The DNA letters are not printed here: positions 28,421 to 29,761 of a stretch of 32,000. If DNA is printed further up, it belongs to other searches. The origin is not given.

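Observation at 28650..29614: Terminal thioesterase has Cys instead of Ser at the nucleophile elbow, after a Ser-type module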

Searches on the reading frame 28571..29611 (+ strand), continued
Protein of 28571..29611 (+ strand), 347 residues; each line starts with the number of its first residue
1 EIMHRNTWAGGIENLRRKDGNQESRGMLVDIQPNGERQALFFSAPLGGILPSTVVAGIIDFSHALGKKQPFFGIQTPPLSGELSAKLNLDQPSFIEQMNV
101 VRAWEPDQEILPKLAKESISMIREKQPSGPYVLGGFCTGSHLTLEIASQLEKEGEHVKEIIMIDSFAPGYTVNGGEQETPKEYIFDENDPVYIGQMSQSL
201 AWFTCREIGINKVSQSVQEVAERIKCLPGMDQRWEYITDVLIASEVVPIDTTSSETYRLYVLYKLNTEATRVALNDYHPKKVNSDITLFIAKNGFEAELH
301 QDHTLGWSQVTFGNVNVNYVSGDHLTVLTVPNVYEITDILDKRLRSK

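Call 41: fold_search(model_id=the predicted structure, library=pdb)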
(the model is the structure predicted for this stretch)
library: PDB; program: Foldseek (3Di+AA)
matches with E <= 10: 1456; with E <= 0.001: 601
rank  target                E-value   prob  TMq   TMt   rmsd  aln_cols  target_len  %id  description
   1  4zxh                  2.2e-17  1.00  0.55  0.17   6.5       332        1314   22  Crystal Structure of holo-AB3403 a four domain nonribosomal peptide synthetase from Acinetobacter Baumanii (released 2015-12-30)
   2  2px6_B                5.4e-15  1.00  0.48  0.61   7.4       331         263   20  Crystal structure of the thioesterase domain of human fatty acid synthase inhibited by Orlistat (released 2007-07-10)
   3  4z49_B                1.4e-14  1.00  0.52  0.62   7.2       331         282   20  Homo Sapiens Fatty Acid Synthetase, Thioesterase Domain at 1.7 Angstroms Resolution (released 2016-03-16)
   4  6ecb                  1.9e-14  1.00  0.47  0.59   7.1       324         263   18  Vlm2 thioesterase domain wild type structure 1 (released 2018-12-12)
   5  7dxo_A                3.0e-14  1.00  0.52  0.65   8.0       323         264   18  The mutant of bifunctional thioesterase catalyzing epimerization and cyclization (released 2022-01-26)
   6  1xkt_A                3.8e-14  1.00  0.47  0.60   7.7       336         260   22  Human fatty acid synthase: Structure and substrate selectivity of the thioesterase domain (released 2004-10-26)
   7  7mhe                  4.1e-14  1.00  0.49  0.58   6.8       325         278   21  Thioesterase Domain of Human Fatty Acid Synthase (FASN-TE) binding a competitive inhibitor SBP-7957 (released 2022-04-20)
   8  4z49_A                9.1e-14  1.00  0.46  0.59   7.2       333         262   21  Homo Sapiens Fatty Acid Synthetase, Thioesterase Domain at 1.7 Angstroms Resolution (released 2016-03-16)
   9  7mhd                  9.6e-14  1.00  0.52  0.62   7.3       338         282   21  Thioesterase Domain of Human Fatty Acid Synthase (FASN-TE) binding a competitive inhibitor SBP-7635 (released 2022-04-20)
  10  2px6_A                1.4e-13  1.00  0.48  0.63   7.8       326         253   20  Crystal structure of the thioesterase domain of human fatty acid synthase inhibited by Orlistat (released 2007-07-10)
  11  3tjm                  1.9e-13  1.00  0.48  0.59   7.6       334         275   21  Crystal Structure of the Human Fatty Acid Synthase Thioesterase Domain with an Activate Site-Specific Polyunsaturated Fa (released 2011-09-28)
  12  7crn_C                2.0e-13  1.00  0.51  0.65   7.3       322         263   19  The Functional Characterization and Crystal Structure of the Bifunctional Thioesterase Catalyzing Epimerization and Cy (released 2021-08-18)
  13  7crn_A                2.6e-13  1.00  0.52  0.65   7.2       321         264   18  The Functional Characterization and Crystal Structure of the Bifunctional Thioesterase Catalyzing Epimerization and Cy (released 2021-08-18)
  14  9f7b                  3.6e-13  1.00  0.52  0.59   7.3       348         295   16  Thioesterase domain (GbnD6 TE domain) from the gladiolin PKS (released 2025-05-14)
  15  6ecf_A                5.4e-13  1.00  0.49  0.64   7.5       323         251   18  Vlm2 thioesterase domain with genetically encoded 2,3-diaminopropionic acid bound with a dodecadepsipeptide, space gro (released 2018-12-12)
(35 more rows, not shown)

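Call 74: search_protein_families(library=ncbifam, proteins=[window:28571-29611:+], max_evalue=0.001)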
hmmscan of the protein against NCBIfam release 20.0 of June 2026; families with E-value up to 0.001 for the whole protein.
window:28571-29611:+ (347 aa): 2 families
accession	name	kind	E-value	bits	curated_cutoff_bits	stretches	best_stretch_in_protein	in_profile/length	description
NF040607.1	mycolic_Pks13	equivalog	2.4e-09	35.2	2100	1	115-179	1466-1530/1680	polyketide synthase Pks13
NF007605.2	PRK10252.1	equivalog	4.1e-05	21.2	2400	1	113-177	1114-1177/1292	enterobactin non-ribosomal peptide synthetase EntF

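Call 75: find_encoding_contigs(protein=P0006, flank=10000, max_places=1)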
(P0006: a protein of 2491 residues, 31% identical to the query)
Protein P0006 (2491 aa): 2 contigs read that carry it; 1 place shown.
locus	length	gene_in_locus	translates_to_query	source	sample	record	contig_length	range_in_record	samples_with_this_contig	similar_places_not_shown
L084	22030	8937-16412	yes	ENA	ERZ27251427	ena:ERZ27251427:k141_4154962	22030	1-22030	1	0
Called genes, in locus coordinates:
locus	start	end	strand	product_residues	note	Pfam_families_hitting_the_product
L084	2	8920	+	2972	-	?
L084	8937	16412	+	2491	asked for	PF00668:Condensation, PF00501:AMP-binding, PF13193:AMP-binding_C, PF00550:PP-binding, PF00668:Condensation, PF00501:AMP-binding, PF13193:AMP-binding_C, PF00550:PP-binding, +1 more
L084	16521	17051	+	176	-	PF07638:Sigma70_ECF (weak), PF04542:Sigma70_r2, PF08281:Sigma70_r4_2, PF04545:Sigma70_r4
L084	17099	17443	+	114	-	-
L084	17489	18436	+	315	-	PF00005:ABC_tran, PF13304:AAA_21, PF13732:DrrA1-3_C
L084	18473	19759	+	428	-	PF12698:ABC2_membrane_3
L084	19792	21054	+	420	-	PF12679:ABC2_membrane_2, PF12698:ABC2_membrane_3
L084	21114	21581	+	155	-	-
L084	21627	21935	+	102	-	PF00975:Thioesterase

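Call 76: find_encoding_contigs(protein=P0004, flank=10000, max_places=1)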
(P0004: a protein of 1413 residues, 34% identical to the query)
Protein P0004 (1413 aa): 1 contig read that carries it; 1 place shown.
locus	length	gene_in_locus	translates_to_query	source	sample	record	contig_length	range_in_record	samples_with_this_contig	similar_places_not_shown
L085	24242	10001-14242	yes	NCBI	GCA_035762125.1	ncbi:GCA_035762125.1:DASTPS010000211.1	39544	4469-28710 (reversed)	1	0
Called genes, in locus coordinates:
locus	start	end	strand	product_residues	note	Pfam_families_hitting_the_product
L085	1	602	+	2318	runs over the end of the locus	PF00668:Condensation, PF00501:AMP-binding, PF13193:AMP-binding_C (weak), PF00550:PP-binding, PF00668:Condensation, PF00501:AMP-binding, PF13193:AMP-binding_C, PF00550:PP-binding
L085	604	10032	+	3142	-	PF00668:Condensation, PF00501:AMP-binding, PF00550:PP-binding, PF00109:ketoacyl-synt, PF02801:Ketoacyl-synt_C, PF16197:KAsynt_C_assoc, PF22336:RhiE-like_linker, PF22621:CurL-like_PKS_C, +7 more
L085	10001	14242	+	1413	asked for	PF00668:Condensation, PF00501:AMP-binding, PF13193:AMP-binding_C, PF00550:PP-binding, PF00975:Thioesterase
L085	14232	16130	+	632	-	PF00005:ABC_tran, PF02463:SMC_N (faint), PF13304:AAA_21 (weak)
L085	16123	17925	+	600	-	PF00005:ABC_tran, PF13304:AAA_21 (faint)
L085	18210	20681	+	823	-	PF01590:GAF, PF13185:GAF_2, PF13492:GAF_3 (faint), PF01590:GAF (weak), PF13185:GAF_2, PF07730:HisKA_3, PF13581:HATPase_c_2 (weak), PF02518:HATPase_c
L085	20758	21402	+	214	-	PF00072:Response_reg, PF00196:GerE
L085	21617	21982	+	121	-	-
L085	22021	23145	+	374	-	PF16261:DUF4915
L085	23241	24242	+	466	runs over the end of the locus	-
